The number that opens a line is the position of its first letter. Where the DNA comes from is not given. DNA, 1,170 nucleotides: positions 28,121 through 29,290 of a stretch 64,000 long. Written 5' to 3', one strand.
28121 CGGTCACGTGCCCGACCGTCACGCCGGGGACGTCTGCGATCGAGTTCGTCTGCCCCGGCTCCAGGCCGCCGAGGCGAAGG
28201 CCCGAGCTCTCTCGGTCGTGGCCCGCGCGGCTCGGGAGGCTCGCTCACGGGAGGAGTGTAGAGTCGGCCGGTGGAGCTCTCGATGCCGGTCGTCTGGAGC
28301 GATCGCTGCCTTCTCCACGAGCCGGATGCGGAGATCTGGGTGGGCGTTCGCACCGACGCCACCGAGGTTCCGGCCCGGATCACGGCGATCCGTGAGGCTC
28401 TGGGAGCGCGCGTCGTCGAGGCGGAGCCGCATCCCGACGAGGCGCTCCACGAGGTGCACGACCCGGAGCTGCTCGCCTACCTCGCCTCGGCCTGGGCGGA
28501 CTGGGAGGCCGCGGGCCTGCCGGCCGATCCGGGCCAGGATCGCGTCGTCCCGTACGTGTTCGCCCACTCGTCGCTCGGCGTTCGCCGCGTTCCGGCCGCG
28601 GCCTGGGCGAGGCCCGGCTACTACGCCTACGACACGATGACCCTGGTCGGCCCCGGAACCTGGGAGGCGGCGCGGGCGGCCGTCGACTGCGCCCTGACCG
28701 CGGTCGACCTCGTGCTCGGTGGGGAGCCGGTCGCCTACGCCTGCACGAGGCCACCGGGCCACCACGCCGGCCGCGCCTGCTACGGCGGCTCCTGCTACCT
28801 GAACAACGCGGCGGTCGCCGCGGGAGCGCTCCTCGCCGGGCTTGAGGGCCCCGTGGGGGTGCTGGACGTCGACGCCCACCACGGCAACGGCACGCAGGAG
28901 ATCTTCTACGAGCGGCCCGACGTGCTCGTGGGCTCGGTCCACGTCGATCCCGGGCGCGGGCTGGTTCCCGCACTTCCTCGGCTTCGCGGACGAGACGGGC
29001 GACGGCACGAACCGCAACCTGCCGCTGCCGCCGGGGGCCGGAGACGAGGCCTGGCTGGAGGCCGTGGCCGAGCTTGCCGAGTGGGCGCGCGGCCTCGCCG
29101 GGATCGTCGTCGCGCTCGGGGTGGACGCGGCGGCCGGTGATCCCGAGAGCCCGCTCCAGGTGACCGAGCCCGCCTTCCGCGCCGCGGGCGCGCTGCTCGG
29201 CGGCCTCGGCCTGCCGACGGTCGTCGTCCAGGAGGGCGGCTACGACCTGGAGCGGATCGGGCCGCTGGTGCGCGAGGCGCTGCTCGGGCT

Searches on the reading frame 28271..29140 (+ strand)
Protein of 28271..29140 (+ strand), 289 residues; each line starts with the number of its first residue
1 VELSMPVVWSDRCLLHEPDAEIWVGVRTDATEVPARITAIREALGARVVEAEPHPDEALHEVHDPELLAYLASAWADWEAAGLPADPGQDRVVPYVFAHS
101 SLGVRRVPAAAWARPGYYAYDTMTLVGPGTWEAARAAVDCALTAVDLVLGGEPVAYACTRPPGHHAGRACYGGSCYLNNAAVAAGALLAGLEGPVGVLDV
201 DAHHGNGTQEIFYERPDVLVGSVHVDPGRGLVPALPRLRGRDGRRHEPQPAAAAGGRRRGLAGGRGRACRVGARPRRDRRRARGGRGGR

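Call 12: search_protein_families(library=pfam, proteins=[window:28271-29140:+], max_evalue=0.001)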
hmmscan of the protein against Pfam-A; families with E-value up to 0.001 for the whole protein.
window:28271-29140:+ (289 aa): 1 family
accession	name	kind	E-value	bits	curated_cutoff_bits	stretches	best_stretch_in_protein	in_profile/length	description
PF00850.24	Hist_deacetyl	-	6.3e-35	121.4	27.9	1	32-227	3-176/298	Histone deacetylase domain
